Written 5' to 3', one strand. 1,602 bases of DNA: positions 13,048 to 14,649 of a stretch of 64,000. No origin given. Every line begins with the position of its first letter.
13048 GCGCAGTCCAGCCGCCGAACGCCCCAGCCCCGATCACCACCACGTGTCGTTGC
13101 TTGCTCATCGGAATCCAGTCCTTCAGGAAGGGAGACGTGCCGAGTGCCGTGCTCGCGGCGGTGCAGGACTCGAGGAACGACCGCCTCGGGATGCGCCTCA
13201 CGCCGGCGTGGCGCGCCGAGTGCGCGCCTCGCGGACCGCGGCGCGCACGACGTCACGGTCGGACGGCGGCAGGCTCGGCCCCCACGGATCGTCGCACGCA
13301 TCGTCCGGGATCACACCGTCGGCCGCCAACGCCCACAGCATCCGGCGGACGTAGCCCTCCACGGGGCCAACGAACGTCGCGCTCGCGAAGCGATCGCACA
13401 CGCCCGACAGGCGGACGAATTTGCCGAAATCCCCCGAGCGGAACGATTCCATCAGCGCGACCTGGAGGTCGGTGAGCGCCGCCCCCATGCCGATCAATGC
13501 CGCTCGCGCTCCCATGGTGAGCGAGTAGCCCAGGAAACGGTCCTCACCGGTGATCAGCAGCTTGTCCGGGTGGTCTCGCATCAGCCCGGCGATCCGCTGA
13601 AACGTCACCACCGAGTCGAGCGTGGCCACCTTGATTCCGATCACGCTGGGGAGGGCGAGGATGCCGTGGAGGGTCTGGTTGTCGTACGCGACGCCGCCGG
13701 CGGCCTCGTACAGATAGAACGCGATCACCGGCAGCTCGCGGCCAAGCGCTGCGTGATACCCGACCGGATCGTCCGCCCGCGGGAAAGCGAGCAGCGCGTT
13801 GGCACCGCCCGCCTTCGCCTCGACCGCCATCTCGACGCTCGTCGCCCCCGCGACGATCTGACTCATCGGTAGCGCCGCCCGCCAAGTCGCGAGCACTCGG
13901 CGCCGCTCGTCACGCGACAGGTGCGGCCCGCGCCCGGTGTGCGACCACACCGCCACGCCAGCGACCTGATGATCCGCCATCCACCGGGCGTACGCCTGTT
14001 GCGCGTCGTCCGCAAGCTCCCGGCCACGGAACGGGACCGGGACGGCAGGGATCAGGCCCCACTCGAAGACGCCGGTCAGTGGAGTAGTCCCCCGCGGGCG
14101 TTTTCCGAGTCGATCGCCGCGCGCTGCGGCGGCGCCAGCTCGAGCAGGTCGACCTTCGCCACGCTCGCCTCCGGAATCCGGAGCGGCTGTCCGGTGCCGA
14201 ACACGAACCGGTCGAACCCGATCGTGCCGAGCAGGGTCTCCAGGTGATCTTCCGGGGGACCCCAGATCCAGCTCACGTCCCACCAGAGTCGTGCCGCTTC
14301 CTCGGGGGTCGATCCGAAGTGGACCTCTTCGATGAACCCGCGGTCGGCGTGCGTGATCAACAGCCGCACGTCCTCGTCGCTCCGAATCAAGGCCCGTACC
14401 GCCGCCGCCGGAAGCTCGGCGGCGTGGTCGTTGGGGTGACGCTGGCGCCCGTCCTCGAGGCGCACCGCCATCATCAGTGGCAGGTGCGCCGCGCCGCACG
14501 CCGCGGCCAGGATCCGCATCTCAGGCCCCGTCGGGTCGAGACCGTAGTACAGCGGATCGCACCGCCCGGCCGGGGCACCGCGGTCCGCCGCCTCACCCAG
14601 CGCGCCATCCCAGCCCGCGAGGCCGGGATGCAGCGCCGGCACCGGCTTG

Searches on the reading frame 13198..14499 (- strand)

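Call 7: search_protein_families(library=ncbifam, proteins=[window:13198-14499:-], max_evalue=0.00001)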
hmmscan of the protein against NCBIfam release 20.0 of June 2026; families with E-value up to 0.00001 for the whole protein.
window:13198-14499:- (433 aa): 0 families

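Call 8: search_protein_families(library=pfam, proteins=[window:13198-14499:-], max_evalue=0.001)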
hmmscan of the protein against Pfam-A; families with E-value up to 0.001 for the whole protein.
window:13198-14499:- (433 aa): 1 family
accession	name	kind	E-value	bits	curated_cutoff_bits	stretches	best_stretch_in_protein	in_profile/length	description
PF00701.28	DHDPS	-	3e-05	23.3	22.1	1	148-408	4-273/289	Dihydrodipicolinate synthetase family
